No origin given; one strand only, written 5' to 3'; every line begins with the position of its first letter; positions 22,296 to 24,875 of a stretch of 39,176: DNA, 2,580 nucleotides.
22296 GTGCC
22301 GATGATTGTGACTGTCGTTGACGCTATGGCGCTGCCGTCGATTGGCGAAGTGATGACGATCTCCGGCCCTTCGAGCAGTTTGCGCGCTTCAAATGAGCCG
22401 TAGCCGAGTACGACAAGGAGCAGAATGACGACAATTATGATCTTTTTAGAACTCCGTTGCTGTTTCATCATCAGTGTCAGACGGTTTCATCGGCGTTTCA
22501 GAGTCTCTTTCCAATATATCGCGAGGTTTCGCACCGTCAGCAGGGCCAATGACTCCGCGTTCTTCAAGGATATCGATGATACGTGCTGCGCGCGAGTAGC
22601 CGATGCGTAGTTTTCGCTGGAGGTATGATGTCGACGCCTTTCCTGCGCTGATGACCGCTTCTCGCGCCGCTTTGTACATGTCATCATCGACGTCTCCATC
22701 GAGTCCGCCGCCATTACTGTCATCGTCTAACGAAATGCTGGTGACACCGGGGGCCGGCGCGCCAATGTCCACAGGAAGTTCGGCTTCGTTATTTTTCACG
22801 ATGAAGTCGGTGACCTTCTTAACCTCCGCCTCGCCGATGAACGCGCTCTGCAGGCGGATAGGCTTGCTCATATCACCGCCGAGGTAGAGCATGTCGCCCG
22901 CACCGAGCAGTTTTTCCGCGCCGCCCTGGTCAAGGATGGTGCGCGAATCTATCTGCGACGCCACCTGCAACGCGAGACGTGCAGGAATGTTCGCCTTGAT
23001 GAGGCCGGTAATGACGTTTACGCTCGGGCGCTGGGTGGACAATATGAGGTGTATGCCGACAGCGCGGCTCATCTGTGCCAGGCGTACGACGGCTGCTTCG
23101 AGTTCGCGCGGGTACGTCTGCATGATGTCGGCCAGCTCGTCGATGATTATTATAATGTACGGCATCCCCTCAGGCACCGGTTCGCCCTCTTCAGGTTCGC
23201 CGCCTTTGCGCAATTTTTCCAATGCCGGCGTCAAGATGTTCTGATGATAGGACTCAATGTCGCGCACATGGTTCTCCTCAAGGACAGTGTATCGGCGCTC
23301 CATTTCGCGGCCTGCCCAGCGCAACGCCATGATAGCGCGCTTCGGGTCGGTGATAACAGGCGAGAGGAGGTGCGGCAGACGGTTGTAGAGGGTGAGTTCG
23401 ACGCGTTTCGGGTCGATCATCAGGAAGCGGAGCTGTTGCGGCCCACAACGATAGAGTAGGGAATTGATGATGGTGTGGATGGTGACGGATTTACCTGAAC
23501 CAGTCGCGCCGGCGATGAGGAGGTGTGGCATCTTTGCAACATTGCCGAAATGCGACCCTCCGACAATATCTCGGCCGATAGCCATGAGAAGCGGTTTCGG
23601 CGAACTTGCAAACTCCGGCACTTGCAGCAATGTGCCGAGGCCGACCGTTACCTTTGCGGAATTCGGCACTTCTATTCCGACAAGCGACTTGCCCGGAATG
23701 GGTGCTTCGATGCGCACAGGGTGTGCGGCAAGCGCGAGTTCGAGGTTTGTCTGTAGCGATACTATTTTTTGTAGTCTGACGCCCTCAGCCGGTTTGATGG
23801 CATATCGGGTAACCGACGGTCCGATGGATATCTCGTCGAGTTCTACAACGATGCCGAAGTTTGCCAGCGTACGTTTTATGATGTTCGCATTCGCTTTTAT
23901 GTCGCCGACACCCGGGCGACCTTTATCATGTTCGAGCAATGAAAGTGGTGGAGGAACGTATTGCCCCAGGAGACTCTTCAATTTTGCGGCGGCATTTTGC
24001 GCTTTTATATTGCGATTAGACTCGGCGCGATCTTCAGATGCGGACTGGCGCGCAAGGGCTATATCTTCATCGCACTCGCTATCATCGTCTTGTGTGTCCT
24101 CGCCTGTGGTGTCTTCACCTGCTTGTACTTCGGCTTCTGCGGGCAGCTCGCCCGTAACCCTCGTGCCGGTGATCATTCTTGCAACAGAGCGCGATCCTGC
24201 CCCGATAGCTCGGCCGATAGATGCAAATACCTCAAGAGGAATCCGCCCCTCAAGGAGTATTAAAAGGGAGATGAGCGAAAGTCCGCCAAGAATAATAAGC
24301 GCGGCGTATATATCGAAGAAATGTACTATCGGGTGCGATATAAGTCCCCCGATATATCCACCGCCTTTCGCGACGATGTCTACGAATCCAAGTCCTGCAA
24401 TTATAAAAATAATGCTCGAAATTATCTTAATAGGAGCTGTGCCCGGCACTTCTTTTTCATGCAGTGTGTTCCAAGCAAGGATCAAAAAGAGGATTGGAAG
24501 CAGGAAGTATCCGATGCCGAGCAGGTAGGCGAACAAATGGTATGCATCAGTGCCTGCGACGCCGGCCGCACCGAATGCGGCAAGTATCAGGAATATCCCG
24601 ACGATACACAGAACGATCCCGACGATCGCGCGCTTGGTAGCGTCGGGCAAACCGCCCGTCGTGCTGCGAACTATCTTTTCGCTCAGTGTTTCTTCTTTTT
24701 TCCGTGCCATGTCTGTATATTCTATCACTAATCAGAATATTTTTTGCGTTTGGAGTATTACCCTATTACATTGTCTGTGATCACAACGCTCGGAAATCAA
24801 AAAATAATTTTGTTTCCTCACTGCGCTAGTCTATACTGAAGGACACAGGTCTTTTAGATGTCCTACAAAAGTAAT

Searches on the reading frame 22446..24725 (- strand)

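Call 54: search_protein_families(library=pfam, proteins=[window:22446-24725:-], max_evalue=0.001)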
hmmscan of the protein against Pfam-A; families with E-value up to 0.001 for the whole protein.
window:22446-24725:- (759 aa): 5 families
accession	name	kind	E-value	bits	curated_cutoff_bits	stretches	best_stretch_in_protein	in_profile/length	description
PF01580.24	FtsK_SpoIIIE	-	6.2e-56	189.8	24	1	367-569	6-221/221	FtsK/SpoIIIE family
PF17854.6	FtsK_alpha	-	1.9e-26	92.7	22.9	1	259-355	2-101/101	FtsK alpha domain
PF09397.16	FtsK_gamma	-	7.1e-26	90.1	30.6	1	680-738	3-61/63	Ftsk gamma domain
PF01935.23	DUF87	-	7.8e-05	23.3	23.2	1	400-439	24-60/220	Helicase HerA, central domain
PF13491.11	FtsK_4TM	-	0.00092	19.4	23.1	1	54-158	47-159/171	4TM region of DNA translocase FtsK/SpoIIIE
